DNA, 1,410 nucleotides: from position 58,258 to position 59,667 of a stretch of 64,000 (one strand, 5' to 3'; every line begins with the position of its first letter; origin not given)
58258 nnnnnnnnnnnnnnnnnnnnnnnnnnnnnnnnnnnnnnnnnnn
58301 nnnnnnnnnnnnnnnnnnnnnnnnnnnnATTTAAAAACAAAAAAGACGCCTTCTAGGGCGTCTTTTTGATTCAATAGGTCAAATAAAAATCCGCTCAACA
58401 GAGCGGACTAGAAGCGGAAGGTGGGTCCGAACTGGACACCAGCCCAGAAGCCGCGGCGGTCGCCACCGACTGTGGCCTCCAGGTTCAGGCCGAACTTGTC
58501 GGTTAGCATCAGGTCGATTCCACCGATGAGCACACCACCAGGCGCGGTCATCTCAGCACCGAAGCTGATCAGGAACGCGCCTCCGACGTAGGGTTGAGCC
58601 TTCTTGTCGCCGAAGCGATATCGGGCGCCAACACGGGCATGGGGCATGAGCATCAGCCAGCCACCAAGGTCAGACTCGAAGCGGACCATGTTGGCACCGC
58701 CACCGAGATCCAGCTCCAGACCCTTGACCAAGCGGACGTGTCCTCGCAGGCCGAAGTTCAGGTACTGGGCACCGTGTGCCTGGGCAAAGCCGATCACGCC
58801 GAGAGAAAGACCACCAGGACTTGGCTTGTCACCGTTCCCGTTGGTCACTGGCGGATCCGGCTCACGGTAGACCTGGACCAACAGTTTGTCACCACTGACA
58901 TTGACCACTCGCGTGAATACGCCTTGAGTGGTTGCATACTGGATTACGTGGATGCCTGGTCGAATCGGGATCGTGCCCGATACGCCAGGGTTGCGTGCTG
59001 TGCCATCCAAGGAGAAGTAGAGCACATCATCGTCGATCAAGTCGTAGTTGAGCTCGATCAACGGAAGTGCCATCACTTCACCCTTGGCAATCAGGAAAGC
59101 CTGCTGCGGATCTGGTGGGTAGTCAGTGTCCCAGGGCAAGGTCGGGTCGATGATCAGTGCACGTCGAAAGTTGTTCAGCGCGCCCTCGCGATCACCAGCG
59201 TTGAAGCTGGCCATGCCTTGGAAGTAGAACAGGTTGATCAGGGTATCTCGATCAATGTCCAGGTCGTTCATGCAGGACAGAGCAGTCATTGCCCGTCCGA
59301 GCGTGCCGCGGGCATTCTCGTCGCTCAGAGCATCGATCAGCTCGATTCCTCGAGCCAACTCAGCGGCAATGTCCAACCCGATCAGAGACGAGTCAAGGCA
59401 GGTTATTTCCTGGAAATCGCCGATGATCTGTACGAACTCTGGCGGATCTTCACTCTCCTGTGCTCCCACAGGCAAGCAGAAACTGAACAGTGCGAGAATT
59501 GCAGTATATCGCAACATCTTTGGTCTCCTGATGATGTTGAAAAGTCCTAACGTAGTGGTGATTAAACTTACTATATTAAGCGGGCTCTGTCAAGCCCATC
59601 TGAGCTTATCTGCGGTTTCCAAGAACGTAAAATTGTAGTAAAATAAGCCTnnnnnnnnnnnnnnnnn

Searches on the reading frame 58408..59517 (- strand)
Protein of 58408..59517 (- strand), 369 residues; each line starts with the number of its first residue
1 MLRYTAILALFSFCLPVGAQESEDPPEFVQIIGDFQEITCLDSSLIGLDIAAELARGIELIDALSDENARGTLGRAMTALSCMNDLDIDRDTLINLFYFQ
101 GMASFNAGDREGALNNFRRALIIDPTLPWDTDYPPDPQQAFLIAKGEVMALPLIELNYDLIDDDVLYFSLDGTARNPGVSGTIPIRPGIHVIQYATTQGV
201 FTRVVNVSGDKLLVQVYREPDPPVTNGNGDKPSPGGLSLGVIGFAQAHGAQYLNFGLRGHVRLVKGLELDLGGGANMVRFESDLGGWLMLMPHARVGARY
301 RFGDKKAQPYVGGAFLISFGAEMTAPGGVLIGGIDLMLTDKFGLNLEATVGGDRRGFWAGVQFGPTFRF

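Call 76: search_protein_families(library=pfam, proteins=[window:58408-59517:-], max_evalue=0.01)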
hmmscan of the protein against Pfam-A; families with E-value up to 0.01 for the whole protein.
window:58408-59517:- (369 aa): 1 family
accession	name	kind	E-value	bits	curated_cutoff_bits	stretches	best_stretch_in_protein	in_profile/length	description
PF07719.23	TPR_2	-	0.00068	20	27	1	96-126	3-33/34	Tetratricopeptide repeat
